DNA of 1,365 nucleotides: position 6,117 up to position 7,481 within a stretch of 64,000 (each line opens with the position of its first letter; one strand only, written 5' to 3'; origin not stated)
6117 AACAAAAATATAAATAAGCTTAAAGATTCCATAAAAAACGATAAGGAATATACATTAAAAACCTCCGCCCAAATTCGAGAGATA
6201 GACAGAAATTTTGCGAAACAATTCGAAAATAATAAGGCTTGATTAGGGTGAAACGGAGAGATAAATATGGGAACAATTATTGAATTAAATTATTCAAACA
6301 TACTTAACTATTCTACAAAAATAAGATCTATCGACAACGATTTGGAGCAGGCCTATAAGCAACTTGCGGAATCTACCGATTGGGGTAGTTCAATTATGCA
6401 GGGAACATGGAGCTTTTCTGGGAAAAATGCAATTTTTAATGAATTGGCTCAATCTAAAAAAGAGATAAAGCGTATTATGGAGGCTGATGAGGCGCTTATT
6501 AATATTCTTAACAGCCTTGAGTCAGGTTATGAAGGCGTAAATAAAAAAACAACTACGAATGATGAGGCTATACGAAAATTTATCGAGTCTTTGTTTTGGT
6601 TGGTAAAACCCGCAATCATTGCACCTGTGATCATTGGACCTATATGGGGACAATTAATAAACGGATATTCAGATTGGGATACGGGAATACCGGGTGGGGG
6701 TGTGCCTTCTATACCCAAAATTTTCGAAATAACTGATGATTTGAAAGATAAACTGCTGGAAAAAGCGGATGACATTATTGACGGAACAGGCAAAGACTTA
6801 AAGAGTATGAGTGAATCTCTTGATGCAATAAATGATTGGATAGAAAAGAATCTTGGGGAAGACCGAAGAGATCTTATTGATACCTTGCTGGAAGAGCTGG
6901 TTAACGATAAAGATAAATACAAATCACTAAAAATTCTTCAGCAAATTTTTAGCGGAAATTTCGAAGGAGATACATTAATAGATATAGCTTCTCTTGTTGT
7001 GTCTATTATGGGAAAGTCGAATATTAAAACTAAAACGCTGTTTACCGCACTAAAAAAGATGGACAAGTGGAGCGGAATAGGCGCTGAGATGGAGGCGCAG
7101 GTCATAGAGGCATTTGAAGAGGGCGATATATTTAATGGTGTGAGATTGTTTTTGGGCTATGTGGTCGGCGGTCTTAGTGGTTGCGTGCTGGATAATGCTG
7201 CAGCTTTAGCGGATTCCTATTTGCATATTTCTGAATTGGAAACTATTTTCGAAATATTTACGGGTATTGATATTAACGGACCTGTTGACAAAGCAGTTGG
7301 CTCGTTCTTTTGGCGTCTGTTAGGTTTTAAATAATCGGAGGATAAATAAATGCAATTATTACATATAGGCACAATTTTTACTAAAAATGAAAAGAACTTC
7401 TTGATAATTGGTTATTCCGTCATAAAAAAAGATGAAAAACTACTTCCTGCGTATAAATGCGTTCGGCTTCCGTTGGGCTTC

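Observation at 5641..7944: Effector cassette: two Lap-like helical proteins, a WXG/LXG-headed membrane-active candidate toxin, two DUF4176-like proteins, but no obvious immunity gene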

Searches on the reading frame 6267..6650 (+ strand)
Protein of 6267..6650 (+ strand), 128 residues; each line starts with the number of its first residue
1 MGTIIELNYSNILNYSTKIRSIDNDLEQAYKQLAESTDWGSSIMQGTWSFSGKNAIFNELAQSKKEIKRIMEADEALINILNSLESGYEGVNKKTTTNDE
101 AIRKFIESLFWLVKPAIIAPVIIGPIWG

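Call 34: find_homologous_proteins(query=A5, max_evalue=0.001)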
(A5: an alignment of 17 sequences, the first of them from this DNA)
Query A5 (17 sequences) (128 aa, profile of the alignment): 2 proteins with E <= 0.001 among 1221 candidates.
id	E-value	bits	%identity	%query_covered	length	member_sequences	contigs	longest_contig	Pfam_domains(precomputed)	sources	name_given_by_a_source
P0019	9.0e-41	157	27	97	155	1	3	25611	-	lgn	-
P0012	2.9e-22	97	55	47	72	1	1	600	-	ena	-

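Call 71: search_protein_families(library=pfam, alignment_id=A5, max_evalue=0.1)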
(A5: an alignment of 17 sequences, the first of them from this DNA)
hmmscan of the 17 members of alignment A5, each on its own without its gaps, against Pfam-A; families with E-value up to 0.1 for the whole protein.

A. member 1, seq(128 aa): 4 families
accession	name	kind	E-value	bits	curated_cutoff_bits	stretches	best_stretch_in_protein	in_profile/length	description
PF11056.14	UvsY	-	0.028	15.4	22.8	1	9-84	24-91/128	Recombination, repair and ssDNA binding protein UvsY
PF04136.21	COG3_N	-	0.036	14.5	27.9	0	57-106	3-52/147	Conserved oligomeric Golgi complex subunit 3, N-terminal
PF05010.19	TACC_C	-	0.084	13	29.9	0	61-105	64-108/201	Transforming acidic coiled-coil-containing protein (TACC), C-terminal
PF06013.18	WXG100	-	0.091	13.5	27.3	0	5-90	2-83/86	Proteins of 100 residues with WXG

B. families by the number of members that match (of 17 scanned): 44 families (the first 25 are shown)
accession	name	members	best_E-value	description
PF01724.21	DUF29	2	0.051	Domain of unknown function DUF29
PF05377.16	FlaC_arch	2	0.062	Flagella accessory protein C (FlaC)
PF06013.18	WXG100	2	0.082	Proteins of 100 residues with WXG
PF10602.15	RPN7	1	0.00095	26S proteasome subunit RPN7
PF21767.3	SCC3_C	1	0.0016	Cohesin subunit SCC3, C-terminal domain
PF06456.18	Arfaptin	1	0.0026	Arfaptin-like domain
PF08463.15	EcoEI_R_C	1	0.0039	EcoEI R protein C-terminal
PF03961.19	FapA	1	0.0063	Flagellar Assembly Protein A beta solenoid domain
PF16746.10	BAR_3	1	0.0078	BAR domain of APPL family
PF24305.1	P8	1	0.0089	Probiotic-derived P8 protein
PF15821.10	DUF4709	1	0.0099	Domain of unknown function (DUF4709)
PF08702.15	Fib_alpha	1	0.024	Fibrinogen alpha/beta chain family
PF10046.14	BLOC1_2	1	0.025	Biogenesis of lysosome-related organelles complex-1 subunit 2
PF20431.4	E_motif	1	0.027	E motif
PF04163.17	Tht1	1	0.027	Tht1-like nuclear fusion protein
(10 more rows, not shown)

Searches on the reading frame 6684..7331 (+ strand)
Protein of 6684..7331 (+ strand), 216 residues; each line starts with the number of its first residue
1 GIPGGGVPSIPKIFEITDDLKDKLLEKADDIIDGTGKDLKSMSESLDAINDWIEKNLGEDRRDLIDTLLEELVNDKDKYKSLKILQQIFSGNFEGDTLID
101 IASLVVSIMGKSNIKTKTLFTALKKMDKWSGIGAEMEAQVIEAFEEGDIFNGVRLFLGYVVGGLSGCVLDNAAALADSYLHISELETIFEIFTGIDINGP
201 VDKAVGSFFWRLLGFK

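Call 27: find_homologous_proteins(query=A3, max_evalue=0.001)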
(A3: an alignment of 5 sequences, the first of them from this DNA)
Query A3 (5 sequences) (180 aa, profile of the alignment): 2 proteins with E <= 0.001 among 8000 candidates.
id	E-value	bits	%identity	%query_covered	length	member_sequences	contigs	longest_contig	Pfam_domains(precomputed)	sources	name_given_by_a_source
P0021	6.4e-79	282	24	95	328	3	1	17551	-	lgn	-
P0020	4.2e-76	273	29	97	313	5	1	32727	-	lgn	-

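Call 38: search_solved_structures(query=A3, max_evalue=10, show_alignments=2)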
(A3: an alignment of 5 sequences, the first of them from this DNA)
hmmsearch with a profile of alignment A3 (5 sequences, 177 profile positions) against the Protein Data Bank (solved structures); distinct sequences matched with E-value up to 10: 6.
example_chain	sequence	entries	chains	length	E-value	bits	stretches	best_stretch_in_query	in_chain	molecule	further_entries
7kc3_C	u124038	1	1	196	0.43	14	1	39-100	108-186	Integrin alpha-L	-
6gjt_A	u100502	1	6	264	0.52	13.7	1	60-123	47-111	Virulence plasmid protein pGP3-D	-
1dgq_A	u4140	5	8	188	0.53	13.7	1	39-100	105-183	LEUKOCYTE FUNCTION ASSOCIATED ANTIGEN-1 | Integrin alpha-L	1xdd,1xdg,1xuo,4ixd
1lfa_A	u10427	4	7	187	0.54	13.7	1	39-100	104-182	CD11A | LEUKOCYTE ADHESION GLYCOPROTEIN | I-DOMAIN FRAGMENT OF LFA-1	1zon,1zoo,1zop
3eoa_I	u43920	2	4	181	0.54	13.7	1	39-100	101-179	Integrin alpha-L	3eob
6w1w_A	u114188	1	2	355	8.9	9.7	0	28-105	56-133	motility-associated killing factor MakB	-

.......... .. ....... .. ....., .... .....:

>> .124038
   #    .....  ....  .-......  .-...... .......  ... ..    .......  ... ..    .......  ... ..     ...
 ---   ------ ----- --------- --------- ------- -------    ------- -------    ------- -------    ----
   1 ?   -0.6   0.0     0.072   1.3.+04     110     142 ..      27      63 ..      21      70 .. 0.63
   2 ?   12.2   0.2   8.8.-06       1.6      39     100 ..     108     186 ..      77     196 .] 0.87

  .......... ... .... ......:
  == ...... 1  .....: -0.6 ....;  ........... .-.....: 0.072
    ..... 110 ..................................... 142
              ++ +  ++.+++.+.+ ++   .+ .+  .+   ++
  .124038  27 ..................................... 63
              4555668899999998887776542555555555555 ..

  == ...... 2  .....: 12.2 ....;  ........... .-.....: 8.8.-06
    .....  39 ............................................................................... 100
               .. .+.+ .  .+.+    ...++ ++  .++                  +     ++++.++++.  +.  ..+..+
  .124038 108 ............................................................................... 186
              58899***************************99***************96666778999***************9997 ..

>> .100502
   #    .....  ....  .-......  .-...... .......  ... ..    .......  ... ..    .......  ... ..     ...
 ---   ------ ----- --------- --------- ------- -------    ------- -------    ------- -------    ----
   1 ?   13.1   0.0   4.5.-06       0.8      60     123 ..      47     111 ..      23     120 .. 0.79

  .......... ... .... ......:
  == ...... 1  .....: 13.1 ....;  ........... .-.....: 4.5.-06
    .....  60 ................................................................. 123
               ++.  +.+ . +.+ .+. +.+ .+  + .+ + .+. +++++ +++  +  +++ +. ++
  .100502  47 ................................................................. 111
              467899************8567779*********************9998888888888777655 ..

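Call 70: predict_structure(alignment_id=A9)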
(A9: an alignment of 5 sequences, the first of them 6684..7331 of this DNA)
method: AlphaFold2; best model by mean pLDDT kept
length: 216 residues; sequences in the alignment: 5
mean_pLDDT: 37.0   pTM: 0.23
mean pLDDT of the five models: 37.0, 35.8, 35.3, 34.6, 33.1
residues with pLDDT >= 90: 0; 70-90: 0; 50-70: 4; < 50: 212
segments of 3 or more residues with pLDDT < 50: 1-137, 143-145, 147-216
pLDDT, mean of each block of 10 residues (from residue 1): 24 31 37 34 37 38 36 39 42 37 37 34 36 46 44 38 38 38 38 34 40 32
secondary structure, 60 per line:
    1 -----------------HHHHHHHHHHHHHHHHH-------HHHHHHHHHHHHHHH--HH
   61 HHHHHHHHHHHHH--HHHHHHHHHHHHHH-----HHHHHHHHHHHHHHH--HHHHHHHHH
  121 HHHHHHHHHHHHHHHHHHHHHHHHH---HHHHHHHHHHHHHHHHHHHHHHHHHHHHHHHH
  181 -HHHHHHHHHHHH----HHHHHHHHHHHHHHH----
elements in order: H18-34 H42-56 H59-73 H76-89 H95-109 H112-145 H149-180 H182-193 H198-212

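Call 76: search_protein_families(library=pfam, alignment_id=A11, max_evalue=0.1)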
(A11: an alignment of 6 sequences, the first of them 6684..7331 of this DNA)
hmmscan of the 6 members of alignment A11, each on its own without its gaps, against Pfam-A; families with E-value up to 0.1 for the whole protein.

A. member 1, window:6684-7331:+ (216 aa): 1 family
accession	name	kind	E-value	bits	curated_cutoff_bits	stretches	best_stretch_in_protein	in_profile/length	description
PF20819.2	T4_Rnl1_C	-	0.06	14.1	27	1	39-100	44-104/122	T4 RNA ligase 1, C-terminal domain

B. families by the number of members that match (of 6 scanned): 12 families
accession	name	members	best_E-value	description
PF22516.1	PreP_C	1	0.0048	PreP C-terminal domain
PF03246.18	Pneumo_ncap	1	0.0099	Pneumovirus nucleocapsid protein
PF01418.23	HTH_6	1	0.016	Helix-turn-helix domain, rpiR family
PF09153.16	MGMT_N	1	0.021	Methylated DNA-protein cysteine methyltransferase, N-terminal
PF20648.2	DUF6809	1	0.038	Family of unknown function (DUF6809)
PF06207.16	DUF1002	1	0.057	Protein of unknown function (DUF1002)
PF20819.2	T4_Rnl1_C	1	0.06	T4 RNA ligase 1, C-terminal domain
PF08785.16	Ku_PK_bind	1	0.07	Ku C terminal domain like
PF20637.2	ATG5_HBR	1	0.076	Autophagy protein ATG5, alpha-helical bundle region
PF15704.10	Mt_ATP_synt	1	0.08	Mitochondrial ATP synthase subunit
PF07743.18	HSCB_C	1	0.085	HSCB C-terminal oligomerisation domain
PF10593.14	Z1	1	0.092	Z1 domain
